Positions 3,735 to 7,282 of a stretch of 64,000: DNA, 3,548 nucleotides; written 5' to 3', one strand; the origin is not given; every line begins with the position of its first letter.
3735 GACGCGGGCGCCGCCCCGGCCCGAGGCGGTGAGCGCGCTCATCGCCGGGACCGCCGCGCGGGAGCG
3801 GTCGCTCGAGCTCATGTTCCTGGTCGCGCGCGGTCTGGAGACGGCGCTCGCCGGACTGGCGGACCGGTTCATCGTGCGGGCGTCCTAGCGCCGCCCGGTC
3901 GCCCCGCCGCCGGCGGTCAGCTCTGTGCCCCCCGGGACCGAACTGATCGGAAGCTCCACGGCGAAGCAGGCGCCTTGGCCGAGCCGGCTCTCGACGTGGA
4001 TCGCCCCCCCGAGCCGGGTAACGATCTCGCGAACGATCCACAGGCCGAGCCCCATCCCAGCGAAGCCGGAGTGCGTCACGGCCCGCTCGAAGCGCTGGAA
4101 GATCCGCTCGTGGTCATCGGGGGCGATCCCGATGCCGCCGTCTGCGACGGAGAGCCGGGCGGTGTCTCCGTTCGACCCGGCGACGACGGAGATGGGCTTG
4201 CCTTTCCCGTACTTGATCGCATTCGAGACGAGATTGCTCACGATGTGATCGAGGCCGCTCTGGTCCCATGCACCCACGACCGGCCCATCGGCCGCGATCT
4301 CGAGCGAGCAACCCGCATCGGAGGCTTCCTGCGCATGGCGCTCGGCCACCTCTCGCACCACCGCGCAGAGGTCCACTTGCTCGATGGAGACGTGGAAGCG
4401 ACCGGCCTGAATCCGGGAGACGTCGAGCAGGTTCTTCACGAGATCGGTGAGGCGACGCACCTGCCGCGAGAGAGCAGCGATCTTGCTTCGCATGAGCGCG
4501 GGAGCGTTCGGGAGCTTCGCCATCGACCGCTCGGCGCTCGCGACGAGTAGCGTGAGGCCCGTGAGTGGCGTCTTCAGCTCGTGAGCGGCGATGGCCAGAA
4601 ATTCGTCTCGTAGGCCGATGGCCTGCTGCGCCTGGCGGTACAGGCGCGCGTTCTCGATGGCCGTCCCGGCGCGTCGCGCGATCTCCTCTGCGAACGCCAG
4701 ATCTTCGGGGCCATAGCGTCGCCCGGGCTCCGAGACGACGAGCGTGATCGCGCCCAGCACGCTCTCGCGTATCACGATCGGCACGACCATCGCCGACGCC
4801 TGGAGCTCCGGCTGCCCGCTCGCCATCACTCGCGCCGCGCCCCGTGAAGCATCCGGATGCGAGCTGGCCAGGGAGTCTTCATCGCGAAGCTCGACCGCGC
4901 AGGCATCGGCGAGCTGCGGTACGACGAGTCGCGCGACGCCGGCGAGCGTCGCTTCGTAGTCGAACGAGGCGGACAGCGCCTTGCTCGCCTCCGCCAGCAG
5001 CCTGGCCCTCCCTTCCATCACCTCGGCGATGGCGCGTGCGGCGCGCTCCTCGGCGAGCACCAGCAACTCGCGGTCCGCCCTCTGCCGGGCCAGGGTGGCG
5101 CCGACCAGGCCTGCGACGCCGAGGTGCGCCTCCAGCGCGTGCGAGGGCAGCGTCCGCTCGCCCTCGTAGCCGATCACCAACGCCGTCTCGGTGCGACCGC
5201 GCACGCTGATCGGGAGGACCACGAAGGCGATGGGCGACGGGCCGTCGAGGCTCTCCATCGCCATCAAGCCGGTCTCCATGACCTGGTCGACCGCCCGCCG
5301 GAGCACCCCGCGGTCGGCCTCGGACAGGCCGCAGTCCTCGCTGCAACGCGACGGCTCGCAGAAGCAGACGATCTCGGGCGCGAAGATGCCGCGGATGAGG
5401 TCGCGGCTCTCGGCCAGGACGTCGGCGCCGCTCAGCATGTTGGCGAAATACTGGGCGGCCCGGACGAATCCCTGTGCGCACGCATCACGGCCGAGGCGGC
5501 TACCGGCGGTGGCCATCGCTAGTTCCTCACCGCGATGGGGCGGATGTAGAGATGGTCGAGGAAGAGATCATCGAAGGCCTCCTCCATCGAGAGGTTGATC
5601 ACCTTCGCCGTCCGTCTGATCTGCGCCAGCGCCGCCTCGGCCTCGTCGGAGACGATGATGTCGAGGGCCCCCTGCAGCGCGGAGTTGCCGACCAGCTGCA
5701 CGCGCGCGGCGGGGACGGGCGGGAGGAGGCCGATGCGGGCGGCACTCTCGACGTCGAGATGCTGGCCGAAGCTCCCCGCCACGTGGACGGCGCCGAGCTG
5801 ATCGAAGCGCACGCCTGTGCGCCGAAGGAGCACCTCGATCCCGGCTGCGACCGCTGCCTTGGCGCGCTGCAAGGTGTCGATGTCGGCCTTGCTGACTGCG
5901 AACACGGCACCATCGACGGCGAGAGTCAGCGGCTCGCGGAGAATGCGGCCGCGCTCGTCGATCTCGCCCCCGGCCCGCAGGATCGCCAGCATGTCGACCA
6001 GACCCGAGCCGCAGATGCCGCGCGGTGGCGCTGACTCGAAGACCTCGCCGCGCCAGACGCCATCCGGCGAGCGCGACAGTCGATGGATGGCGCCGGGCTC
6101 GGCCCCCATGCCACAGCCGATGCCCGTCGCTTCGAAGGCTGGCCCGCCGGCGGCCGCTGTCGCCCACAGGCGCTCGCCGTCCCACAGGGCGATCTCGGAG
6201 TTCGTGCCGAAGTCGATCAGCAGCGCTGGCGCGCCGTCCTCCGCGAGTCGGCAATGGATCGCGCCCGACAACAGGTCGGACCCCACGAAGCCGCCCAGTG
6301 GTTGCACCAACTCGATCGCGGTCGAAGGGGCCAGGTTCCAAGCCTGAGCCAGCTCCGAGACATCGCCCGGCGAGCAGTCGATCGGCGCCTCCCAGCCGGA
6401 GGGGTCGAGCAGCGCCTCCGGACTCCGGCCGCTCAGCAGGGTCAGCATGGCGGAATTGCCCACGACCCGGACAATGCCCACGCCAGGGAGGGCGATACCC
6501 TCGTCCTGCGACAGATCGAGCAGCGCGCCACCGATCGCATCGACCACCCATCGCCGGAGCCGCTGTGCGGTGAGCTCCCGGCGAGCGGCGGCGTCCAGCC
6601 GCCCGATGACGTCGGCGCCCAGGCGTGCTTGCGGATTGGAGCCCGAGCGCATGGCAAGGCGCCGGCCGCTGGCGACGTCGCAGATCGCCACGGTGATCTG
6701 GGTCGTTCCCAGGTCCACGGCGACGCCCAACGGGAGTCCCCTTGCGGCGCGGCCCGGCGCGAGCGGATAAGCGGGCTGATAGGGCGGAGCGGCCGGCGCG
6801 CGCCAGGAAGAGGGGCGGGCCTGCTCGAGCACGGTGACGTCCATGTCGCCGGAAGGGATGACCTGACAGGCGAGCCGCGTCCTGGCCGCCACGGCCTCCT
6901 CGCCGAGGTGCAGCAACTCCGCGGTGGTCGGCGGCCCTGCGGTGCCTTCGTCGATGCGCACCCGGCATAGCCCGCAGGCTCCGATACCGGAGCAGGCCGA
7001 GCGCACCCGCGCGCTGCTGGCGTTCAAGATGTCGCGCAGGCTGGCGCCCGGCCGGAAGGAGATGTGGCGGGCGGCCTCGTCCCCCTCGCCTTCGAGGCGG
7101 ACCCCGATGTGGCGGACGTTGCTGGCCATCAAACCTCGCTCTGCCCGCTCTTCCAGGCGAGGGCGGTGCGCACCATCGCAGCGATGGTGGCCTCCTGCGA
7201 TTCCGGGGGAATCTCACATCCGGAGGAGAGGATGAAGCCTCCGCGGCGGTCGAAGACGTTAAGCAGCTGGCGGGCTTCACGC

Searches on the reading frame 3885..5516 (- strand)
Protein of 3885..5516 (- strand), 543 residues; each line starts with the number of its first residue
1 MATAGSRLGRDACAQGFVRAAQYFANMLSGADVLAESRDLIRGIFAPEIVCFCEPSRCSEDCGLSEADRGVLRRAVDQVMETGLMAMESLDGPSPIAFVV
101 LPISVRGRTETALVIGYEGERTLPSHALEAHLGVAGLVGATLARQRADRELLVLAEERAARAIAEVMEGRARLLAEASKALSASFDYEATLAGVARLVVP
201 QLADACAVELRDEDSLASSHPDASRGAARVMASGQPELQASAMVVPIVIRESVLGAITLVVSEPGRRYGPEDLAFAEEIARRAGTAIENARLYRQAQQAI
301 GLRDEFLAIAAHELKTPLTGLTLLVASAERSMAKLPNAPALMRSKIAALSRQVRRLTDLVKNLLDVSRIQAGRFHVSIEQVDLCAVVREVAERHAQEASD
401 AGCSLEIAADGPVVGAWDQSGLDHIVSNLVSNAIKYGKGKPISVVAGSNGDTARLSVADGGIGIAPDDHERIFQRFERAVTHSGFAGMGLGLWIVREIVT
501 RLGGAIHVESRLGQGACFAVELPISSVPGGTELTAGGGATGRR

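Call 78: search_protein_families(library=pfam, proteins=[window:3885-5516:-], max_evalue=0.0001)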
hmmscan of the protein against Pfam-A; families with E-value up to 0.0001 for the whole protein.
window:3885-5516:- (543 aa): 5 families
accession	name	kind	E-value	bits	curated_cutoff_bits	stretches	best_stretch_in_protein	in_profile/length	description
PF02518.31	HATPase_c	-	1.5e-29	103.1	26.4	1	418-524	2-109/111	Histidine kinase-, DNA gyrase B-, and HSP90-like ATPase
PF00512.31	HisKA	-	9.5e-13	48.4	26.9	1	303-372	2-66/66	His Kinase A (phospho-acceptor) domain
PF13492.12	GAF_3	-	4e-08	34.2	27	1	236-289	77-129/129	GAF domain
PF13185.12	GAF_2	-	1.4e-07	32.2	28.6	1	229-288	79-136/136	GAF domain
PF01590.32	GAF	-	4.1e-07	31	22.4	1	206-287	55-133/133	GAF domain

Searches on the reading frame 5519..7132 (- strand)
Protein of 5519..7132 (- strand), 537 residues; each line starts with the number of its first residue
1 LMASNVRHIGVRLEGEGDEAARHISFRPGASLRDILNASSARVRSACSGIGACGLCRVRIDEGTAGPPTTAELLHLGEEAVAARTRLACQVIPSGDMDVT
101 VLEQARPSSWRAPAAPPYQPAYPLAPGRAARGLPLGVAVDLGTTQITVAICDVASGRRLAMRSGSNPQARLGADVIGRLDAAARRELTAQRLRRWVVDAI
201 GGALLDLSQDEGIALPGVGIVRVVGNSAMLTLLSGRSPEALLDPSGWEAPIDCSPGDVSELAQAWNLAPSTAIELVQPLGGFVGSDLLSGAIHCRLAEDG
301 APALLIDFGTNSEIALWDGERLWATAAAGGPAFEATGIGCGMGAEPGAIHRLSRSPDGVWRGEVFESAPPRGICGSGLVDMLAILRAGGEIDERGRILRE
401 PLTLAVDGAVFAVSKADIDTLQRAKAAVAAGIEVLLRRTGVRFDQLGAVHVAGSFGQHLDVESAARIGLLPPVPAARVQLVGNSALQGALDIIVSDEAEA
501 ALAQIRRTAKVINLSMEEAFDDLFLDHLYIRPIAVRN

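Call 78: search_protein_families(library=pfam, proteins=[window:5519-7132:-], max_evalue=0.0001)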
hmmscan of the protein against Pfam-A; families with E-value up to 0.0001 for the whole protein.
window:5519-7132:- (537 aa): 3 families
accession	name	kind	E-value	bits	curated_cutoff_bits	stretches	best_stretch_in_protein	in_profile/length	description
PF14574.11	RACo_C_ter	-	2e-62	211.1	27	1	303-530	3-249/261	C-terminal domain of RACo the ASKHA domain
PF17651.6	Raco_middle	-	1.2e-27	97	26.8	1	135-297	1-161/163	RACo middle region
PF00111.32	Fer2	-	3e-08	33.9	21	1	22-93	8-76/77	2Fe-2S iron-sulfur cluster binding domain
